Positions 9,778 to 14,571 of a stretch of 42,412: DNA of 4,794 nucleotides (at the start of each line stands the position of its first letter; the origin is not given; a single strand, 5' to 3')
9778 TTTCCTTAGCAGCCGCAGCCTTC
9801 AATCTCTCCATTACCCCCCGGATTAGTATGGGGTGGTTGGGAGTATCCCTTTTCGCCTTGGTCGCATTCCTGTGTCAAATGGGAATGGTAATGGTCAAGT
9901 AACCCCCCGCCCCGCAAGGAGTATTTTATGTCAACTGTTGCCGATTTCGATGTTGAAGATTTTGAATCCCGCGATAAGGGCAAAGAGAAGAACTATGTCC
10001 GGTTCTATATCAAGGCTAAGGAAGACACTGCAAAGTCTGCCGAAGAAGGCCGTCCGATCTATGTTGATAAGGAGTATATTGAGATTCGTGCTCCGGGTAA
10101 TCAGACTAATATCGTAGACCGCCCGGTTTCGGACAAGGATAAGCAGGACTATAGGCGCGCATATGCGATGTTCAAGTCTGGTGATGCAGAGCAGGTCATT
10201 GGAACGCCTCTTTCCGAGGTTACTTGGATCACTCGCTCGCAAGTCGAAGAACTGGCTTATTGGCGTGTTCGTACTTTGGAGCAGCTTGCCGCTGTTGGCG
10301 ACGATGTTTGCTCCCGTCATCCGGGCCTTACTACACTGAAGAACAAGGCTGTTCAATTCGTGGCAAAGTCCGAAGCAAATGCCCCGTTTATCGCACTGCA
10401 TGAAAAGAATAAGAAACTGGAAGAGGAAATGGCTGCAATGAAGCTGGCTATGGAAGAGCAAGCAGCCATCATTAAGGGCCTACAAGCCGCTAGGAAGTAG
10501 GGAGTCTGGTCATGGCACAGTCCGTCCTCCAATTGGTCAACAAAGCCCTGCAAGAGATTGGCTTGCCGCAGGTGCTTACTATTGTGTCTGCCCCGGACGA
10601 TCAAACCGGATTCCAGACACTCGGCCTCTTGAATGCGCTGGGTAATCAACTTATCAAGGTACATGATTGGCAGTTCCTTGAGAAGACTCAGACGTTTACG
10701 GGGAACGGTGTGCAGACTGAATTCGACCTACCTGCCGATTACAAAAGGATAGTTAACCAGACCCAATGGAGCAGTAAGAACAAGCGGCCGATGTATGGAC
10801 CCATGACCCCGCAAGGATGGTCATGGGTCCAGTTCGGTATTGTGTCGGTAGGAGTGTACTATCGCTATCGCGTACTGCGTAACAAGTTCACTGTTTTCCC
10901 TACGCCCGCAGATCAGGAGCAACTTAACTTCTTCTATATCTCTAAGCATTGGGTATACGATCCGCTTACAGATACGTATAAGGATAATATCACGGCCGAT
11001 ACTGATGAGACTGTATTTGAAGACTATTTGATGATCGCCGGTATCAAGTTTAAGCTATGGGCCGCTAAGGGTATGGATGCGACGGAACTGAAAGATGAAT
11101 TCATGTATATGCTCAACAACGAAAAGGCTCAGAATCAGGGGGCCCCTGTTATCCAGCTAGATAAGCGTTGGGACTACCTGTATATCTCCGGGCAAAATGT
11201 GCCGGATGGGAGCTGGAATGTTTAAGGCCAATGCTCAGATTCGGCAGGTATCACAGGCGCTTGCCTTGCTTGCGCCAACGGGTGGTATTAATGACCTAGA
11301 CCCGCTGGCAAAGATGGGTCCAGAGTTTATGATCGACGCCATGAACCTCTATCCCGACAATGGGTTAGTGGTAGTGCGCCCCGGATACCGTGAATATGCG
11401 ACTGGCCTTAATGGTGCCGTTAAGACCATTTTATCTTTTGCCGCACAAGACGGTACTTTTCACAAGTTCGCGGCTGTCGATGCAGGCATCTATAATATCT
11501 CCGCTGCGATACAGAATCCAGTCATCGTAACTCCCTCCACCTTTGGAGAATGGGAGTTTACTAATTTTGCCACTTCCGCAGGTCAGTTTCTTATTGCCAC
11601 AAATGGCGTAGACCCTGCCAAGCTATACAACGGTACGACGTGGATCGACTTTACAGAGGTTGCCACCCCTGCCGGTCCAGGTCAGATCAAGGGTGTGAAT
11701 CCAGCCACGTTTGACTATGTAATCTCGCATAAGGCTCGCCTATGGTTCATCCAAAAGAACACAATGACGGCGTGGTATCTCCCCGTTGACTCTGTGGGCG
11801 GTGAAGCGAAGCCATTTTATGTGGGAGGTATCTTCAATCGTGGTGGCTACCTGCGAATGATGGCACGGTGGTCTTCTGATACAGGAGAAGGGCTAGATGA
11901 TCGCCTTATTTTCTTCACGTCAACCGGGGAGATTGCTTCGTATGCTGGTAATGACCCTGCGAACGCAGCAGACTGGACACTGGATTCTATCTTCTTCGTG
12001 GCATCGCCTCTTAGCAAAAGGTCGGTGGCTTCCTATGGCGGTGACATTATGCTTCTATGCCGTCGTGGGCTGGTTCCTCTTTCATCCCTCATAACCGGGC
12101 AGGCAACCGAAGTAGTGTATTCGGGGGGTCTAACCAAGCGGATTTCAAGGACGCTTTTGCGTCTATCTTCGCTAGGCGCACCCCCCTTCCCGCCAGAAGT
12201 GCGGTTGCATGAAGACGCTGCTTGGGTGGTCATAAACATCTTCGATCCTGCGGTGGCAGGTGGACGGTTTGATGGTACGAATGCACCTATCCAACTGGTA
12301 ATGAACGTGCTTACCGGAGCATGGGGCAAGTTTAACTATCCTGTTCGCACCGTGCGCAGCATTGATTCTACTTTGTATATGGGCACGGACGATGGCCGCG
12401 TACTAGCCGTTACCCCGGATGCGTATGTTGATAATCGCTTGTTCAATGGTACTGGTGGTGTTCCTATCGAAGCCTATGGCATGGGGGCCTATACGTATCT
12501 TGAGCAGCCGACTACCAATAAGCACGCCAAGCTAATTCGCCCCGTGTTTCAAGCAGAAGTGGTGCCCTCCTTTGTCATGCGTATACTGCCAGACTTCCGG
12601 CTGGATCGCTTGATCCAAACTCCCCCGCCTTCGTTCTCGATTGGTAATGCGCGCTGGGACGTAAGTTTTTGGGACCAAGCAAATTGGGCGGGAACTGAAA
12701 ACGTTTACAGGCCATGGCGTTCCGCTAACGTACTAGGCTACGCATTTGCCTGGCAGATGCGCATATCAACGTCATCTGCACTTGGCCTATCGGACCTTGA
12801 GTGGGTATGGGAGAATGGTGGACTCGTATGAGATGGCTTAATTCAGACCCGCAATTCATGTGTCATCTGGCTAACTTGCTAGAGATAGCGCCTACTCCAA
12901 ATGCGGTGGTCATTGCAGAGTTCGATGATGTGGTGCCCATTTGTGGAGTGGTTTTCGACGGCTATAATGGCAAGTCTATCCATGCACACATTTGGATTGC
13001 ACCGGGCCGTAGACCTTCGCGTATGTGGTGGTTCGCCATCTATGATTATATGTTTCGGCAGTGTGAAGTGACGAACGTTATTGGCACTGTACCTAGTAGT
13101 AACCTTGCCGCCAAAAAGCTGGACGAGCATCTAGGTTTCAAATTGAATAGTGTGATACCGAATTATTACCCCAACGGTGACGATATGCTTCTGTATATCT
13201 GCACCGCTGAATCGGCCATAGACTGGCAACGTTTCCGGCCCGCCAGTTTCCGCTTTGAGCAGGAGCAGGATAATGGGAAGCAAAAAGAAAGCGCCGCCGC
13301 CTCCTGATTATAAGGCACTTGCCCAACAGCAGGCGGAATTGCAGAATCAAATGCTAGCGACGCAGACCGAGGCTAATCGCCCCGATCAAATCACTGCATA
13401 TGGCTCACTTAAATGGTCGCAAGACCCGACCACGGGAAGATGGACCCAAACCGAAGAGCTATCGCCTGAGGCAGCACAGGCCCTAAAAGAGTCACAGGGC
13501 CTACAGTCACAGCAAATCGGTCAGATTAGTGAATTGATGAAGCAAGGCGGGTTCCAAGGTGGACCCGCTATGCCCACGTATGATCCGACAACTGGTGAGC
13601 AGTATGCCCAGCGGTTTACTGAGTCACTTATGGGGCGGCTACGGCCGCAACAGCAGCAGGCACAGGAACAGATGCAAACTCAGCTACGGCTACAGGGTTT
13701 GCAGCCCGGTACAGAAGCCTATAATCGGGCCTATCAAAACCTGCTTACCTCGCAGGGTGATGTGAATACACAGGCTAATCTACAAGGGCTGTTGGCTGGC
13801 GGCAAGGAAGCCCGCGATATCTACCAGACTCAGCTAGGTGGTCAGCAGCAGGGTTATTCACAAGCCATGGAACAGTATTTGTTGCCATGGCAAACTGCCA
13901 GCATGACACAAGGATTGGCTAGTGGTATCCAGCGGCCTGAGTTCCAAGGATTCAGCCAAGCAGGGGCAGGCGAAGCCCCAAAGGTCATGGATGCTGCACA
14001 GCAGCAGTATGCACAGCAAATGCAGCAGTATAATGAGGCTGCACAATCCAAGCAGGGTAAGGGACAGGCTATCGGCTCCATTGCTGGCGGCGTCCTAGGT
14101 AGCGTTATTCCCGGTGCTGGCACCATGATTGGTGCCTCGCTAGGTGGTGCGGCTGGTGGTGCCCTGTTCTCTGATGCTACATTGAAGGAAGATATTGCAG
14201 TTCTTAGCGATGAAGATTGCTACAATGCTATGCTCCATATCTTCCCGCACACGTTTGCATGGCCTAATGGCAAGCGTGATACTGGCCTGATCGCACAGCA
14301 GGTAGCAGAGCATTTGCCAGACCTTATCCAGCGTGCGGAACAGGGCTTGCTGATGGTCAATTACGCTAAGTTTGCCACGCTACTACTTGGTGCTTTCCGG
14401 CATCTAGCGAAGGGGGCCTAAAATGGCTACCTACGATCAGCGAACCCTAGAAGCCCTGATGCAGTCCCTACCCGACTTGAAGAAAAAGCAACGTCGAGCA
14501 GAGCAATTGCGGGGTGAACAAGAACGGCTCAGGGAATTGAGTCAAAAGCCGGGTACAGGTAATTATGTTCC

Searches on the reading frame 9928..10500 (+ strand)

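Call 3: search_protein_families(library=pfam, proteins=[window:9928-10500:+], max_evalue=0.01)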
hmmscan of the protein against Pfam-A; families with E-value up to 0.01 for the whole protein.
window:9928-10500:+ (190 aa): 0 families

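Call 4: search_protein_families(library=phrogs, proteins=[window:9928-10500:+], max_evalue=0.001)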
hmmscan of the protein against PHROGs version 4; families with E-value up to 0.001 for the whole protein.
window:9928-10500:+ (190 aa): 1 family
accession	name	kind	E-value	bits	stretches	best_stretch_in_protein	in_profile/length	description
phrog_20268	-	unknown function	1.3e-14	55.5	1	23-179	15-181/227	-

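Call 79: search_protein_families(library=ncbifam, proteins=[window:9928-10497:+], max_evalue=0.1)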
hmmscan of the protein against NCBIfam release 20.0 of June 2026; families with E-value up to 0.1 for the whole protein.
window:9928-10497:+ (190 aa): 1 family
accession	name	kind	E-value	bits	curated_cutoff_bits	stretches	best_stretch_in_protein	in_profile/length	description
TIGR03491.1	TIGR03491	subfamily_domain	0.0088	15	97.45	1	93-165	212-284/462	TM0106 family RecB-like putative nuclease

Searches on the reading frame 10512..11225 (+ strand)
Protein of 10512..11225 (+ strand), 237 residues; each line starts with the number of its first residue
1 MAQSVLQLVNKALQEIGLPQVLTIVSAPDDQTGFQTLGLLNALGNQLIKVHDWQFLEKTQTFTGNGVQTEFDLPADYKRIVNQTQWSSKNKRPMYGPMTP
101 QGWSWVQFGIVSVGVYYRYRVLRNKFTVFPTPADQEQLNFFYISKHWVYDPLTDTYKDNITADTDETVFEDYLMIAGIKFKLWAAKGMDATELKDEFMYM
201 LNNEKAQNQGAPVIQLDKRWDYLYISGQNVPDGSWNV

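Call 3: search_protein_families(library=pfam, proteins=[window:10512-11225:+], max_evalue=0.01)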
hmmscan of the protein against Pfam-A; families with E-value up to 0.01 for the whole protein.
window:10512-11225:+ (237 aa): 1 family
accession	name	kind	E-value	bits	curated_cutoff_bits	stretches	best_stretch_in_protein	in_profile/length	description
PF24175.2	SU10_adaptor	-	1.2e-09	39.4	27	1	19-186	17-156/194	SU10 adaptor protein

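Call 4: search_protein_families(library=phrogs, proteins=[window:10512-11225:+], max_evalue=0.001)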
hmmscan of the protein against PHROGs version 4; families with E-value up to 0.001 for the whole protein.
window:10512-11225:+ (237 aa): 1 family
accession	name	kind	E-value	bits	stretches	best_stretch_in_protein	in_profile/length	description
phrog_6013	-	tail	3.7e-41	141.7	1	4-219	2-216/228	tail protein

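Call 71: search_solved_structures(query=window:10512-11222:+, max_evalue=0.01)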
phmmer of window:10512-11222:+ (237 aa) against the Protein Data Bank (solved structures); distinct sequences matched with E-value up to 0.01: 0.

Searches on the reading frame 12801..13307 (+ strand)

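Call 20: search_protein_families(library=pfam, proteins=[window:12801-13307:+], max_evalue=1)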
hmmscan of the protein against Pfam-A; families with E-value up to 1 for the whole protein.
window:12801-13307:+ (168 aa): 2 families
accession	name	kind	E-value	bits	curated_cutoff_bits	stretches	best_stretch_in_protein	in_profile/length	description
PF13523.12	Acetyltransf_8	-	0.027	14.5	27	1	63-116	83-140/145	Acetyltransferase (GNAT) domain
PF13420.13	Acetyltransf_4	-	0.15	12.6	24.3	1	78-118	99-139/155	Acetyltransferase (GNAT) domain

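Call 21: search_protein_families(library=phrogs, proteins=[window:12801-13307:+], max_evalue=0.01)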
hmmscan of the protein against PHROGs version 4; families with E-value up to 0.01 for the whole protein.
window:12801-13307:+ (168 aa): 1 family
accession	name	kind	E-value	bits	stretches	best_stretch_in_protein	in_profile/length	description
phrog_4470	-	moron, auxiliary metabolic gene and host takeover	4.5e-18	66.6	1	29-136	23-129/146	acyl-CoA N-acyltransferase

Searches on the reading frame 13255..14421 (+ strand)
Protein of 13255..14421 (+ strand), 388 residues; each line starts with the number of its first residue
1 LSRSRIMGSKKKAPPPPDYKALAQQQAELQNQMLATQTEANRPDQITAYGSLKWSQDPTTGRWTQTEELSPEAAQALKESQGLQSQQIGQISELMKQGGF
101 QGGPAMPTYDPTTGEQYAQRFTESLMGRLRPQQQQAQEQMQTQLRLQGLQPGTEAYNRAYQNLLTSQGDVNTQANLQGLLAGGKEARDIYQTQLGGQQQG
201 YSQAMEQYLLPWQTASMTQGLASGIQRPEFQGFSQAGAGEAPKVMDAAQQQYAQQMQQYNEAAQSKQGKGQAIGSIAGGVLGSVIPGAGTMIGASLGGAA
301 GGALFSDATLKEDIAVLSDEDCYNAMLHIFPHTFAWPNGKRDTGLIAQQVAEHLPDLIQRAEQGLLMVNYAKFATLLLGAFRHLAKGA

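Call 20: search_protein_families(library=pfam, proteins=[window:13255-14421:+], max_evalue=1)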
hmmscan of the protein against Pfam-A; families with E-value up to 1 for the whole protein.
window:13255-14421:+ (388 aa): 5 families
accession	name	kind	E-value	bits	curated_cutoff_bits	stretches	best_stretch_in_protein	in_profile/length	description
PF13884.11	Peptidase_S74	-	2.2e-07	31.5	22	1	306-357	1-56/58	Chaperone of endosialidase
PF13488.11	Gly-zipper_Omp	-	0.0073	16.7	25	1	270-303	2-37/46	Glycine zipper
PF05433.20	Rick_17kDa_Anti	-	0.02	15.2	24.2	1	272-304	4-38/43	Glycine zipper 2TM domain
PF13441.11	Gly-zipper_YMGG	-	0.029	14.5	28.9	1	267-303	3-41/45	YMGG-like Gly-zipper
PF13436.11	Gly-zipper_OmpA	-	0.33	11.2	27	1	269-303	6-42/44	Glycine-zipper domain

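Call 21: search_protein_families(library=phrogs, proteins=[window:13255-14421:+], max_evalue=0.01)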
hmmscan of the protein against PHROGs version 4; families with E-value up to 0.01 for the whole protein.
window:13255-14421:+ (388 aa): 17 families
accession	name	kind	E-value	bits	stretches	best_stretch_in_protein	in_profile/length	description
phrog_6121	-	head and packaging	9.9e-25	88.8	1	7-373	4-387/392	virion structural protein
phrog_8215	-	tail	2.3e-09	37.2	1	305-384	908-985/1000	baseplate wedge initiator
phrog_5668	-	tail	3.7e-09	35.9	1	305-385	1465-1548/1567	tail fiber protein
phrog_1980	-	tail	5.8e-08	33.5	1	56-363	139-388/449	tail fiber protein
phrog_34863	-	unknown function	1.5e-07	31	1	259-304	389-438/966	-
phrog_6922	-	unknown function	6.3e-07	29.4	1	260-306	328-379/768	-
phrog_25848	-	tail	5.3e-05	22.7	1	303-385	502-581/598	tail fiber protein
phrog_22557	-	unknown function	0.00011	23.3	1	267-309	74-117/136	-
phrog_18186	-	tail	0.00011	22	1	305-384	486-563/582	baseplate wedge subunit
phrog_33119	-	tail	0.00011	21.9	1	306-383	548-622/643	long tail fiber protein distal subunit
phrog_6921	-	tail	0.00014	21.8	1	138-363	465-687/738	tail fiber protein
phrog_16692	-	unknown function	0.00023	20.7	1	202-304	673-755/1107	-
phrog_28412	-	unknown function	0.00023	20.1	1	268-304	929-965/1244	-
phrog_28992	-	unknown function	0.00047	20.4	1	294-386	237-327/343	-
phrog_19966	-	tail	0.00065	19.4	1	340-384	669-713/724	long tail fiber protein distal subunit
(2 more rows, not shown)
